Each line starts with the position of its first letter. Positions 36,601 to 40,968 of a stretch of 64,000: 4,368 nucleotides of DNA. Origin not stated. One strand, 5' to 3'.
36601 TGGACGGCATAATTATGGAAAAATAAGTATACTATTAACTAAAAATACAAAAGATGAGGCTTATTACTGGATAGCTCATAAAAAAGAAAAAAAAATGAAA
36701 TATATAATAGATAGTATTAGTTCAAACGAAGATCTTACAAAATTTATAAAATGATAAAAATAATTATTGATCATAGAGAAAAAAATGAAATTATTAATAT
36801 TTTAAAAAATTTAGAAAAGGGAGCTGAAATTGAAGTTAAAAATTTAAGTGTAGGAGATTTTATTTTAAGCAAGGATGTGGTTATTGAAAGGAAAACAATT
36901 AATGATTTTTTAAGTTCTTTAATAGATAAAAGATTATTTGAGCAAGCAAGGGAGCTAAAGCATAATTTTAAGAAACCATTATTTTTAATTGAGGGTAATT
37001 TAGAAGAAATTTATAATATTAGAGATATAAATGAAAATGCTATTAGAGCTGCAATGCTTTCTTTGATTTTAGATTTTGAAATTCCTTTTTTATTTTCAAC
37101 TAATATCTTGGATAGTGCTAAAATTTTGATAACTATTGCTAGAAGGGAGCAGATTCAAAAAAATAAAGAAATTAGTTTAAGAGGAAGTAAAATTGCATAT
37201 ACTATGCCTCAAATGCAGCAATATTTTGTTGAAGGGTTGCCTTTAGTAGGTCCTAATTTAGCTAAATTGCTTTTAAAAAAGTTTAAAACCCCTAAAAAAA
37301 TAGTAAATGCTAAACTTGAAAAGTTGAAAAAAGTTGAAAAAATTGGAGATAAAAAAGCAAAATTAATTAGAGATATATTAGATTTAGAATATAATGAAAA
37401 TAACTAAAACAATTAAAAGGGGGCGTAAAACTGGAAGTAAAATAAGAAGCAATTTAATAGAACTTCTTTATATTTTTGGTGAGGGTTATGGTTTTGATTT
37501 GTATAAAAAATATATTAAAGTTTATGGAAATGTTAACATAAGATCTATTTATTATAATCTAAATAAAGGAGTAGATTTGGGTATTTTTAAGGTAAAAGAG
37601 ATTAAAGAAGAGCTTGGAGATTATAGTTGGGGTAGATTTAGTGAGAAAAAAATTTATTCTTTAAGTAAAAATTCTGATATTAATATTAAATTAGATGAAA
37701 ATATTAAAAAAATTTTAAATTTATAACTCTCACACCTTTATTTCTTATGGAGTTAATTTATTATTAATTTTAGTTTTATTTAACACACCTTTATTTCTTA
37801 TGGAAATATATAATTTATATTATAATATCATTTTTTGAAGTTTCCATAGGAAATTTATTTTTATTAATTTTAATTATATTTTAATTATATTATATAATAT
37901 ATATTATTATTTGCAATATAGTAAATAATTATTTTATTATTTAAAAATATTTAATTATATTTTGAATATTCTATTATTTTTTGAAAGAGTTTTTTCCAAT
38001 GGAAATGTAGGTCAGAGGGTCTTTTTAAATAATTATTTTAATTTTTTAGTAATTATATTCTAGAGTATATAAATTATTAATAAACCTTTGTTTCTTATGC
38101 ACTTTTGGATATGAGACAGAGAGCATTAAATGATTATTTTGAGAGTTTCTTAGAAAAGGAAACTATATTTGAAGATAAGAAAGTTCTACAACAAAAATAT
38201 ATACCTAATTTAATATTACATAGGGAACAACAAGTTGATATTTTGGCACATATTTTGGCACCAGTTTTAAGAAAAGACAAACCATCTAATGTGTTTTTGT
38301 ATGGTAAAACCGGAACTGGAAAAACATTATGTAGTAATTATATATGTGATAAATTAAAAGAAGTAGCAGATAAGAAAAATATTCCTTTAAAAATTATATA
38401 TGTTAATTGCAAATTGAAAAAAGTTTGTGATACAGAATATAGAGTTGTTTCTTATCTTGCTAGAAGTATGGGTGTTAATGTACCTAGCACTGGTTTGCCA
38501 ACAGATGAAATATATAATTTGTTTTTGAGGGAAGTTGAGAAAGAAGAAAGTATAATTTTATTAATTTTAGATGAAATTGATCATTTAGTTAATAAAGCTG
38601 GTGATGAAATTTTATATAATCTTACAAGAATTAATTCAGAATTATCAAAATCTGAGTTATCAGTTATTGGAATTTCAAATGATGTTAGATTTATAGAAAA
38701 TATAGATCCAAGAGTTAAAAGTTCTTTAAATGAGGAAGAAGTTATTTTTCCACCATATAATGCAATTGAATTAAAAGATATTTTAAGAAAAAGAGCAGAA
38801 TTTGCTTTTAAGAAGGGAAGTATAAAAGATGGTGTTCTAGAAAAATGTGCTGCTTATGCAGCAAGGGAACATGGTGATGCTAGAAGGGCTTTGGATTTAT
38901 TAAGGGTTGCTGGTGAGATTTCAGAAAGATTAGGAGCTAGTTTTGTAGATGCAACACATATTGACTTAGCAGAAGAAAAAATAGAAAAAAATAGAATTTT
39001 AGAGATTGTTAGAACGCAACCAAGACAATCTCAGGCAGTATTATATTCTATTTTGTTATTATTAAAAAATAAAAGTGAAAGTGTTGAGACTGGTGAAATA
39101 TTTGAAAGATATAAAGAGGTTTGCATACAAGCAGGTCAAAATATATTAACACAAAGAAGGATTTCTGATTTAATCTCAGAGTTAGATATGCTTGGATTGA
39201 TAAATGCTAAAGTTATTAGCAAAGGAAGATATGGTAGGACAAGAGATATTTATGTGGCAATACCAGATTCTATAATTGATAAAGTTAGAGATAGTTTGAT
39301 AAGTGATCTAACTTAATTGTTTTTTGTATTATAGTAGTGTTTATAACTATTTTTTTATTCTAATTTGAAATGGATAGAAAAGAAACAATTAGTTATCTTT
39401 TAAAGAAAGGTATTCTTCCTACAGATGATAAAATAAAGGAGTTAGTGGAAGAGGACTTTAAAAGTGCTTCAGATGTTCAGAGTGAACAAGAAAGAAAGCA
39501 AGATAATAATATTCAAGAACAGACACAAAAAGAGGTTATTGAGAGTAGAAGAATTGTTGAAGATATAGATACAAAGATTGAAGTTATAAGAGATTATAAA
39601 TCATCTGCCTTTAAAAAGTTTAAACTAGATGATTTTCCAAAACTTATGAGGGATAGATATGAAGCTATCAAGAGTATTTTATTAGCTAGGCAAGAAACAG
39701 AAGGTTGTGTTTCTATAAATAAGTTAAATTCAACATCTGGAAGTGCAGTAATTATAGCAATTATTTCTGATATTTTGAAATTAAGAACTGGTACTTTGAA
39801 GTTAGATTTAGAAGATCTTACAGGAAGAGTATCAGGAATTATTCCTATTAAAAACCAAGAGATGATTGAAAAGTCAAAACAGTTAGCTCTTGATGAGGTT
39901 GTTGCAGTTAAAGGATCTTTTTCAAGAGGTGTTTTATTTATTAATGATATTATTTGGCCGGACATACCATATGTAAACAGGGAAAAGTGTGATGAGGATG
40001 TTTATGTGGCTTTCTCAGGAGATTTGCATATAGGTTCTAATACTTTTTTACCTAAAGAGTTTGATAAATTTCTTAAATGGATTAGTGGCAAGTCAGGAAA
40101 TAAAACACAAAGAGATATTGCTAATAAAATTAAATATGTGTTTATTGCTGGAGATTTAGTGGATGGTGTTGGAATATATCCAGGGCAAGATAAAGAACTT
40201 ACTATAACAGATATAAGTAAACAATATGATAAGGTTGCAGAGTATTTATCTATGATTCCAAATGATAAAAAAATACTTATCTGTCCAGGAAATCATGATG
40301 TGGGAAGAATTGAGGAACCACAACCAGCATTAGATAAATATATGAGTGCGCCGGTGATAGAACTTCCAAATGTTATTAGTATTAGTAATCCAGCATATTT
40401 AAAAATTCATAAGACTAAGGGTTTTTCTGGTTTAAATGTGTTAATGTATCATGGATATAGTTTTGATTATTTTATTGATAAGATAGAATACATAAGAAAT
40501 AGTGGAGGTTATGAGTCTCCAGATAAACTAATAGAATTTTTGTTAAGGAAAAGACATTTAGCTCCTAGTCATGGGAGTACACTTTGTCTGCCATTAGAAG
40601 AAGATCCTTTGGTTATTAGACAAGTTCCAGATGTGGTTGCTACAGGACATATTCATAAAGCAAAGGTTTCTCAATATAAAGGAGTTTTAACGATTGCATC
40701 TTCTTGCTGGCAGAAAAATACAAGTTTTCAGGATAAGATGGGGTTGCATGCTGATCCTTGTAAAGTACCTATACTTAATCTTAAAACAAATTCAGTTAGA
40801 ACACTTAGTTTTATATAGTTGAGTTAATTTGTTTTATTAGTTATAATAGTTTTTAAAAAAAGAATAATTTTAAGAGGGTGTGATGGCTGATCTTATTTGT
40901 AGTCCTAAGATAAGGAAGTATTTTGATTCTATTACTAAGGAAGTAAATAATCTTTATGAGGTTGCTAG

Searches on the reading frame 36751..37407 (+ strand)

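Call 4: search_protein_families(library=pfam, proteins=[window:36751-37407:+])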
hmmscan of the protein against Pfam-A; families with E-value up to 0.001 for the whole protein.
window:36751-37407:+ (218 aa): 3 families
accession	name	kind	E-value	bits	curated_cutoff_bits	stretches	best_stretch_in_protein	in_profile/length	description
PF02732.21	ERCC4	-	8.9e-30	103.9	24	1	6-126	1-137/140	ERCC4 domain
PF12826.13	HHH_2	-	2.3e-11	44.1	27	1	162-213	7-58/64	Helix-hairpin-helix motif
PF14520.12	HHH_5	-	1.1e-08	35.9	27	1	162-208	6-53/57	Helix-hairpin-helix domain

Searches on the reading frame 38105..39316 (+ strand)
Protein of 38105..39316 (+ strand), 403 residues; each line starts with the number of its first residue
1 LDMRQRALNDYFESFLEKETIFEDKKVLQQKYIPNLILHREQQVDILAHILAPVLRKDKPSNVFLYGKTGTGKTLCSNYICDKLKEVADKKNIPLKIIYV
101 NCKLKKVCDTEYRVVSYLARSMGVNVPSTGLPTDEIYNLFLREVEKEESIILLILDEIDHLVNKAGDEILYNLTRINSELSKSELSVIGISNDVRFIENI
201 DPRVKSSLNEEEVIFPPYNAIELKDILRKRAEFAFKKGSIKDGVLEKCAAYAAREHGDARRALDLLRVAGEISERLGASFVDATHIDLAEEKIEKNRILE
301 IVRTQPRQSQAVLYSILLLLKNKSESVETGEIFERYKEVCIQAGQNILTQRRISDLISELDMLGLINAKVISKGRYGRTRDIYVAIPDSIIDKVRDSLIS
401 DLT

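Call 4: search_protein_families(library=pfam, proteins=[window:38105-39316:+])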
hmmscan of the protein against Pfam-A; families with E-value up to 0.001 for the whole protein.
window:38105-39316:+ (403 aa): 11 families
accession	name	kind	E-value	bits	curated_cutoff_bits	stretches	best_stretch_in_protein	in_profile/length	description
PF09079.17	Cdc6_C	-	4e-28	97.7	25.1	1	301-392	2-94/96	CDC6, C terminal winged helix domain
PF22703.2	Cdc6_lid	-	6.6e-23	80.8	27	1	224-290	1-67/68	Cdc6 AAA+ ATPase-type lid domain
PF13401.12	AAA_22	-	6.4e-11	43.1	27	1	60-176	5-107/130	AAA domain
PF00004.35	AAA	-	1.9e-07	32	21.2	1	63-205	1-119/131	ATPase family associated with various cellular activities (AAA)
PF13191.12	AAA_16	-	1e-06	29.8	32.6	1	39-87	4-51/167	AAA ATPase domain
PF01637.24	ATPase_2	-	2.5e-05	24.7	33.2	1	53-184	13-146/225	ATPase domain predominantly from Archaea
PF00270.35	DEAD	-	4.5e-05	23.7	26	0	55-100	12-51/167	DEAD/DEAH box helicase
PF05621.17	TniB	-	8.7e-05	22.5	22.4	1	51-195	26-167/189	Bacterial TniB protein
PF22606.2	Cdc6-ORC-like_ATPase_lid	-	0.00023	21.4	27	1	218-274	1-57/60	Cdc6/ORC-like, ATPase lid domain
PF24883.2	NPHP3_N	-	0.00055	20.6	24.8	0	59-103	21-59/164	Nephrocystin 3, N-terminal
PF14532.12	Sigma54_activ_2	-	0.00095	19.9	25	0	58-86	19-47/138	Sigma-54 interaction domain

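Call 9: find_homologous_proteins(query=window:38111-39316:+)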
Query window:38111-39316:+ (401 aa): 8000 proteins with E <= 0.001 among 8000 candidates; the best 120 are listed.
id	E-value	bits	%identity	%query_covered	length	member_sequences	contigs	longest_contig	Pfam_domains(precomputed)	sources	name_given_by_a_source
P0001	1.8e-254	862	100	100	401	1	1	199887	PF22703.3,PF00004.36,PF13401.13,PF01637.25,PF09079.18,PF13191.13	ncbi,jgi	-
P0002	8.5e-180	616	69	100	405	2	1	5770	PF00270.36,PF22703.3,PF22606.3,PF00004.36,PF13401.13,PF01637.25,PF09079.18,PF13191.13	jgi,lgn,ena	-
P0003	7.7e-173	593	66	100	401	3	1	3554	PF22703.3,PF05729.19,PF22606.3,PF00004.36,PF13401.13,PF01637.25,PF05621.18,PF09079.18,PF13191.13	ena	-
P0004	8.3e-173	593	66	96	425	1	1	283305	PF22703.3,PF00004.36,PF13401.13,PF01637.25,PF05621.18,PF09079.18,PF13191.13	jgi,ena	jgi:archaeal cell division control protein 6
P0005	3.5e-172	591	67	100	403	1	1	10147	PF22703.3,PF22606.3,PF00004.36,PF13401.13,PF01637.25,PF09079.18,PF13191.13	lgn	-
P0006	8.5e-172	590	67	99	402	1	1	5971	PF00270.36,PF22703.3,PF05729.19,PF22606.3,PF00004.36,PF13401.13,PF01637.25,PF05621.18,PF09079.18,PF13191.13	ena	-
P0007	3.1e-171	588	66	99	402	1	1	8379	PF22703.3,PF24883.3,PF22606.3,PF00004.36,PF13401.13,PF01637.25,PF05621.18,PF09079.18,PF13191.13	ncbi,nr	ncbi:ORC1-type DNA replication protein, partial [Candidatus Woesearchaeota archaeon]|nr:ORC1-type DN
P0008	4.1e-171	587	66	99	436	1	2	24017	PF22703.3,PF24883.3,PF22606.3,PF00004.36,PF13401.13,PF01637.25,PF05621.18,PF09079.18,PF13191.13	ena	-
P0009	4.1e-171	587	66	99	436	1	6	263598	PF22703.3,PF24883.3,PF22606.3,PF00004.36,PF13401.13,PF01637.25,PF05621.18,PF09079.18,PF13191.13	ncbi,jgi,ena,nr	ncbi:ORC1-type DNA replication protein [Candidatus Woesearchaeota archaeon]|jgi:archaeal cell divisi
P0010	4.1e-171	587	66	99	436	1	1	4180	PF22703.3,PF24883.3,PF22606.3,PF00004.36,PF13401.13,PF01637.25,PF05621.18,PF09079.18,PF13191.13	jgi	-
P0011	5.3e-171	587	65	100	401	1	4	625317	PF22703.3,PF22606.3,PF00004.36,PF13401.13,PF01637.25,PF09079.18,PF13191.13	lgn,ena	-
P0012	5.6e-171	587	66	99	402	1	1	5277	PF22703.3,PF05729.19,PF22606.3,PF00004.36,PF13401.13,PF01637.25,PF09079.18,PF13191.13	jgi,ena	-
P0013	8.2e-171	586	65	99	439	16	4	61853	PF22703.3,PF00004.36,PF13401.13,PF01637.25,PF05621.18,PF09079.18,PF13191.13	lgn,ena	-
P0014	1.1e-170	586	66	99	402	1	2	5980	PF00270.36,PF22703.3,PF05729.19,PF22606.3,PF00004.36,PF13401.13,PF01637.25,PF05621.18,PF09079.18,PF13191.13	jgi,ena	-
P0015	1.1e-170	586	66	99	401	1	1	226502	PF22703.3,PF24883.3,PF05729.19,PF00004.36,PF13401.13,PF01637.25,PF09079.18,PF13191.13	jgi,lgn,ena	-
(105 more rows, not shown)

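Call 17: find_related_loci(query=A1, collection=genome_contigs, flank=6000)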
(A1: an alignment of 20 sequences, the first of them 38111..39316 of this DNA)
Query A1 (401 aa) in genome_contigs; peptide patterns used: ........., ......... (x = any residue, [..] = any of these).
600 stretches matched a pattern (row limit reached: there are more); 551 encode a relative of the query (tblastn E <= 1e-3); the best 80 are kept; 80 distinct loci.
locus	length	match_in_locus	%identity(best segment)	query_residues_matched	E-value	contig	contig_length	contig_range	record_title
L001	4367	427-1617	63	6-400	0e+0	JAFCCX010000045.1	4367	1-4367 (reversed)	Candidatus Pacearchaeota archaeon isolate Meg19_1012_Bin_180 Meg19_1012_Bin_180_scaffold_96818, whole genome shotgun seq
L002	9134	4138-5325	63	3-400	3e-171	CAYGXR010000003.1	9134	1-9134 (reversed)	MAG TPA_asm: Candidatus Woesearchaeota archaeon isolate ERP119294_co2_383 genome assembly, contig: k141_4681407, whole g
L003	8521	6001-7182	62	3-396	3e-171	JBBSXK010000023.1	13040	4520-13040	MAG: Nanoarchaeota archaeon isolate H51-bin009_1 H51_bin009_1_000000000023, whole genome shotgun sequence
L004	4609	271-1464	61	3-401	2e-173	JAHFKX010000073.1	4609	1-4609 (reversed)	MAG: Candidatus Woesearchaeota archaeon isolate nzgw42 NODE_81384_length_4610_cov_2.200713, whole genome shotgun sequenc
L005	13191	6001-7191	60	3-400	1e-168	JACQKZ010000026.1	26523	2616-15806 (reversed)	MAG: Nanobdellati archaeon isolate NC_groundwater_1190_Ag_S-0.1um_44_133 S_p1_S3_coassembly_k141_1980594, whole genome s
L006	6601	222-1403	61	3-396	5e-168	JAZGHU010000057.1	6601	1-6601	MAG: Candidatus Woesearchaeota archaeon isolate SCS6bin.8 SCS6bin.8_57, whole genome shotgun sequence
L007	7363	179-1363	60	1-396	8e-167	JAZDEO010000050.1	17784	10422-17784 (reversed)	MAG: archaeon isolate MEGAHIT-group-0.155 k141_13563523, whole genome shotgun sequence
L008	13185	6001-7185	61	6-400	1e-166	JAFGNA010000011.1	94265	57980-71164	MAG: Candidatus Woesearchaeota archaeon isolate Zod_Metabat.513 k87_6456485, whole genome shotgun sequence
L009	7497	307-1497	60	3-400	6e-164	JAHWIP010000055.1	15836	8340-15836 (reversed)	MAG: Candidatus Woesearchaeota archaeon isolate YT2_088 k127_36627079, whole genome shotgun sequence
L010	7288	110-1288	58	1-393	8e-164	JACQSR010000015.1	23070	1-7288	MAG: Candidatus Woesearchaeota archaeon isolate NC_groundwater_1390_Ag_S-0.2um_45_88 S_p2_S4_coassembly_k141_1231906, wh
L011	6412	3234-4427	59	3-401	1e-164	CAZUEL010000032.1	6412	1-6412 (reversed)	MAG TPA_asm: Candidatus Woesearchaeota archaeon isolate SRP269290_co3_839 genome assembly, contig: NODE_17730_length_641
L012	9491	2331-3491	61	1-387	1e-163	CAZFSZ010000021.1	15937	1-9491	MAG TPA_asm: uncultured Methanosarcinales archaeon isolate SRP141376_co2_190 genome assembly, contig: NODE_7367_length_1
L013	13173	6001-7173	61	3-393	9e-163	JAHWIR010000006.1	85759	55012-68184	MAG: Candidatus Woesearchaeota archaeon isolate YT2_768 k127_14269681, whole genome shotgun sequence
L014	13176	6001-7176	58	3-396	2e-162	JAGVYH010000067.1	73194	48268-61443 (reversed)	Candidatus Woesearchaeota archaeon isolate RIFCSPHIGHO2_02_FULL_33_21 rifcsphigho2_02_scaffold_1139, whole genome shotgu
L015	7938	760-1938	60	6-396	1e-162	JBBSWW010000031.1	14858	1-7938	MAG: Nanoarchaeota archaeon isolate H52-bin077_1 H52_bin077_1_000000000031, whole genome shotgun sequence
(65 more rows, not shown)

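Call 29: find_encoding_contigs(protein=P0001, flank=1000, max_places=3)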
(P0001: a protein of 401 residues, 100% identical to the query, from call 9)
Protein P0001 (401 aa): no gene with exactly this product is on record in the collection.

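Call 40: search_solved_structures(query=window:38111-39316:+, max_evalue=0.00001, show_alignments=1)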
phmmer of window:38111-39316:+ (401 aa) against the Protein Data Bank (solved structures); distinct sequences matched with E-value up to 0.00001: 17.
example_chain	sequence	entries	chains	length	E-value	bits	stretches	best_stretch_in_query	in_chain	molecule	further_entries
2qby_A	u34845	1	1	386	8.5e-108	364.1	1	18-391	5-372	Cell division control protein 6 homolog 1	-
2v1u_A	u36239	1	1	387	1.2e-101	343.8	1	18-382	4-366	CELL DIVISION CONTROL PROTEIN 6 HOMOLOG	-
2qby_B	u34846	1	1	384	9.4e-49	169.8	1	54-384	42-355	Cell division control protein 6 homolog 3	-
8rwv_F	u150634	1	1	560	3.5e-24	89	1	13-272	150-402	Cell division control protein 6 homolog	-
8s0e_G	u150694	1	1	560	4.3e-24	88.7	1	13-272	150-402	Cell division control protein 6 homolog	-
1fnn_A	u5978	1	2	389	3e-23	85.9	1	20-391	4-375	CELL DIVISION CONTROL PROTEIN 6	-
1w5s_A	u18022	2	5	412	1.9e-22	83.3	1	18-383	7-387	ORIGIN RECOGNITION COMPLEX SUBUNIT 2 ORC2 | ORC2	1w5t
7jgr_G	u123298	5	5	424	4.2e-16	62.4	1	25-274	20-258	Cell division control protein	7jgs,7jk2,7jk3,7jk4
5uj7_A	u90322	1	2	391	9.9e-14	54.6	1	19-343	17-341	Origin recognition complex subunit 1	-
7jpo_A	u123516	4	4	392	9.9e-14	54.6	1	19-343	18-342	Origin recognition complex subunit 1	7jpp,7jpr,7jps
5ujm_A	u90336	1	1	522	2.5e-13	53.3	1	19-343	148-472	Origin recognition complex subunit 1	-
7ctf_A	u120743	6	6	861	7.3e-13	51.7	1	20-342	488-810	Origin recognition complex subunit 1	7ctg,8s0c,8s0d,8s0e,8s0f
8rwv_A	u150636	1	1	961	9.1e-13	51.4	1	20-342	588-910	Origin recognition complex subunit 1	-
4xgc_A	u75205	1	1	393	2.5e-12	50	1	26-317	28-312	Origin recognition complex subunit 1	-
7jgr_A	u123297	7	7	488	4.8e-12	49.1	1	26-317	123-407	Origin recognition complex subunit 1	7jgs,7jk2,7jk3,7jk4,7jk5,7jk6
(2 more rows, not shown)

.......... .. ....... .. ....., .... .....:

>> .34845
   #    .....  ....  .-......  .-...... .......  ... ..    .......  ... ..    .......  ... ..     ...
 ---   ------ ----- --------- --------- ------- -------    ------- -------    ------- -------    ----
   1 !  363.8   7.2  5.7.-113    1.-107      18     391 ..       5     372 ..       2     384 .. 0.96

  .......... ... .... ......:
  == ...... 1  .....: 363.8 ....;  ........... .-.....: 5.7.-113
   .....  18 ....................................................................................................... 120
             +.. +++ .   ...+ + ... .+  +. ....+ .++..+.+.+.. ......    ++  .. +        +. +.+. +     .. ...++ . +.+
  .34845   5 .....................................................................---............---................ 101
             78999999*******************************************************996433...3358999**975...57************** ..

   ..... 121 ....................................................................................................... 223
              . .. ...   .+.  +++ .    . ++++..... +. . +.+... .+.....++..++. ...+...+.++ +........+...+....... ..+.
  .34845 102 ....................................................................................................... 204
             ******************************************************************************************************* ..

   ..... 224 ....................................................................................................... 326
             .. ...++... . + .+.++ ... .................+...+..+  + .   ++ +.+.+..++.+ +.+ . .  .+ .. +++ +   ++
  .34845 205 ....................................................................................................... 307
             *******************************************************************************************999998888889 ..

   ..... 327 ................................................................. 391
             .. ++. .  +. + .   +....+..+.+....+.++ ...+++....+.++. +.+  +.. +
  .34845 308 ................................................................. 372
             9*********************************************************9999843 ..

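Call 41: list_cluster_members(proteins=[P0001])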
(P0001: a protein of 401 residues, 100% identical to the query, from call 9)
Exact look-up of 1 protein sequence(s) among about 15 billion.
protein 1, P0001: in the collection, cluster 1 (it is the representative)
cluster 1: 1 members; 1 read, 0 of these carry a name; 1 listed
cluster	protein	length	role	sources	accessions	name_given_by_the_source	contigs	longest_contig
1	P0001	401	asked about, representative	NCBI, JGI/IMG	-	-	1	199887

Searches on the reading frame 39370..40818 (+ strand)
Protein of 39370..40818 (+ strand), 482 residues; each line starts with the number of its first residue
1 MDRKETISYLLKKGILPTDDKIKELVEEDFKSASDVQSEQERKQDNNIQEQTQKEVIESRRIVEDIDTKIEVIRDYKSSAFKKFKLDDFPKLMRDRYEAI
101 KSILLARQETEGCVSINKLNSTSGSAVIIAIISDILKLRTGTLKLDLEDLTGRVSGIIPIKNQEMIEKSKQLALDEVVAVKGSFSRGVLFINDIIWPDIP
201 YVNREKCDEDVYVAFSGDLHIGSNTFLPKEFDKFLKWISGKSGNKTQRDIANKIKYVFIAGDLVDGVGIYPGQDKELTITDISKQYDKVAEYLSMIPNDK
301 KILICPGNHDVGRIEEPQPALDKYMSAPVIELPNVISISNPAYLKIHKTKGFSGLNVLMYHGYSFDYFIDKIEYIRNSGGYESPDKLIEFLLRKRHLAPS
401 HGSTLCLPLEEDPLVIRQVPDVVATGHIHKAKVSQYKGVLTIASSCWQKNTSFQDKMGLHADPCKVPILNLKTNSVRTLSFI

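Call 4: search_protein_families(library=pfam, proteins=[window:39370-40818:+])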
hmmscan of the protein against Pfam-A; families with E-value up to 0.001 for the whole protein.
window:39370-40818:+ (482 aa): 3 families
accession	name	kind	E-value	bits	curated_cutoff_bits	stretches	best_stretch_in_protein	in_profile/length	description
PF00149.33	Metallophos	-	8.8e-11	43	21.5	1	213-430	3-190/191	Calcineurin-like phosphoesterase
PF04042.21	DNA_pol_E_B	-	5.4e-08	33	29.1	1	214-427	2-203/210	DNA polymerase alpha/epsilon subunit B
PF12850.12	Metallophos_2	-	0.00039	20.9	27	0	386-442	73-130/154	Calcineurin-like phosphoesterase superfamily domain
